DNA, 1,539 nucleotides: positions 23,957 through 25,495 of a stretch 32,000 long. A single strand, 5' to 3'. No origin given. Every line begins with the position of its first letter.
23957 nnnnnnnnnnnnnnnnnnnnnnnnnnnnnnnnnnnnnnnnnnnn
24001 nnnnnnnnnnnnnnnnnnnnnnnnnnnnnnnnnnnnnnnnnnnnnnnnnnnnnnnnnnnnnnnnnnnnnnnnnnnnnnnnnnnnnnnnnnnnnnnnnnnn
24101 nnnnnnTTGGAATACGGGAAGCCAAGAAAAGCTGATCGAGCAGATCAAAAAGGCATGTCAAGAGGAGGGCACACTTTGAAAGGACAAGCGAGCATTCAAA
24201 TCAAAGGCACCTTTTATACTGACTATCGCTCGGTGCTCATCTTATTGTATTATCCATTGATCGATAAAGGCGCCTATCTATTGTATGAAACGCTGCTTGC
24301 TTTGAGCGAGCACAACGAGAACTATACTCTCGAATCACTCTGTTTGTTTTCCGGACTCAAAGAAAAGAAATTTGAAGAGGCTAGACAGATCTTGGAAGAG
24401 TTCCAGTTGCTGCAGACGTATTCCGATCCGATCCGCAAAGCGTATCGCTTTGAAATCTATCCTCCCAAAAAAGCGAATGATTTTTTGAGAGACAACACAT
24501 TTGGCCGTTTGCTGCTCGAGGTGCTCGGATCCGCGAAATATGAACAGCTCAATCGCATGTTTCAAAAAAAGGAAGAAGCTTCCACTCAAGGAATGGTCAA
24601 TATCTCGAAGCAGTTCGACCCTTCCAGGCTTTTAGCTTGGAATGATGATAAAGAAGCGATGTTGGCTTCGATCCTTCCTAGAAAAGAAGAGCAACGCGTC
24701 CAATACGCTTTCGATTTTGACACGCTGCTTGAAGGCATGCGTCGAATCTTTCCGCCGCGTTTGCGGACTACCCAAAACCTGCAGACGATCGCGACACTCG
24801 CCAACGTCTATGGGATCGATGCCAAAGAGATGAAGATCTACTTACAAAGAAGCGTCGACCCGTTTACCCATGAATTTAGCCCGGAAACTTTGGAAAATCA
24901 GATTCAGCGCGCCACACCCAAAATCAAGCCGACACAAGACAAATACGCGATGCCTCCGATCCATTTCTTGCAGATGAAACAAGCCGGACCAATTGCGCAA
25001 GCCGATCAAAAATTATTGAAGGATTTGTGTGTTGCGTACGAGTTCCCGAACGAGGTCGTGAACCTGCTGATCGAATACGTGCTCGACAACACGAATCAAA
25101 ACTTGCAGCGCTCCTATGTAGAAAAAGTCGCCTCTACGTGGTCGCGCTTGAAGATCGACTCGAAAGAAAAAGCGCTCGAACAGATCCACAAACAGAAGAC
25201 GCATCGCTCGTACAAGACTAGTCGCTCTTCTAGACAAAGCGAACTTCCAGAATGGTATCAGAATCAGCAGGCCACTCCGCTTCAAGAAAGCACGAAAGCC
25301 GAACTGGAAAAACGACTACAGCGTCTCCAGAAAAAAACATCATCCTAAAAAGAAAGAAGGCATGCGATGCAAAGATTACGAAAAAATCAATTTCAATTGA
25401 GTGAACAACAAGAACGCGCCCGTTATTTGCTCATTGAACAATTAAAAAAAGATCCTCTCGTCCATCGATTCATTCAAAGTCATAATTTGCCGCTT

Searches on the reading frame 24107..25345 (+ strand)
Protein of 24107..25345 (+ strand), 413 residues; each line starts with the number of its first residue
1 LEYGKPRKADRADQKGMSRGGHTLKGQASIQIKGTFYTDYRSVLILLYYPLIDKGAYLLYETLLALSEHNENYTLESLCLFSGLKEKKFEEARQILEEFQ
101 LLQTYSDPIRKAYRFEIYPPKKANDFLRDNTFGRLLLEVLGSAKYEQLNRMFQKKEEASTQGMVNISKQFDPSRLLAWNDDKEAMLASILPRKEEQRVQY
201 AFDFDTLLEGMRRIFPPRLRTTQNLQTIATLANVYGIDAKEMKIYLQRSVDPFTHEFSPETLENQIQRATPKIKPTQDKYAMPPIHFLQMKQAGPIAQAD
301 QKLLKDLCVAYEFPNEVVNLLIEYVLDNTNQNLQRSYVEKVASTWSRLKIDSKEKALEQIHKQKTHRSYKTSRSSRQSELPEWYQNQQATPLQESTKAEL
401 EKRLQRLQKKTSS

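Call 71: search_protein_families(library=pfam, proteins=[window:24107-25345:+], max_evalue=0.001)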
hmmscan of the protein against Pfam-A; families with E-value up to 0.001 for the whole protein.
window:24107-25345:+ (413 aa): 1 family
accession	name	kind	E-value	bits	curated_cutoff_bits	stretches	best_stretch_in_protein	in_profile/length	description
PF07261.16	DnaB_2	-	2.8e-12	46.6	22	1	287-359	3-73/74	Replication initiation and membrane attachment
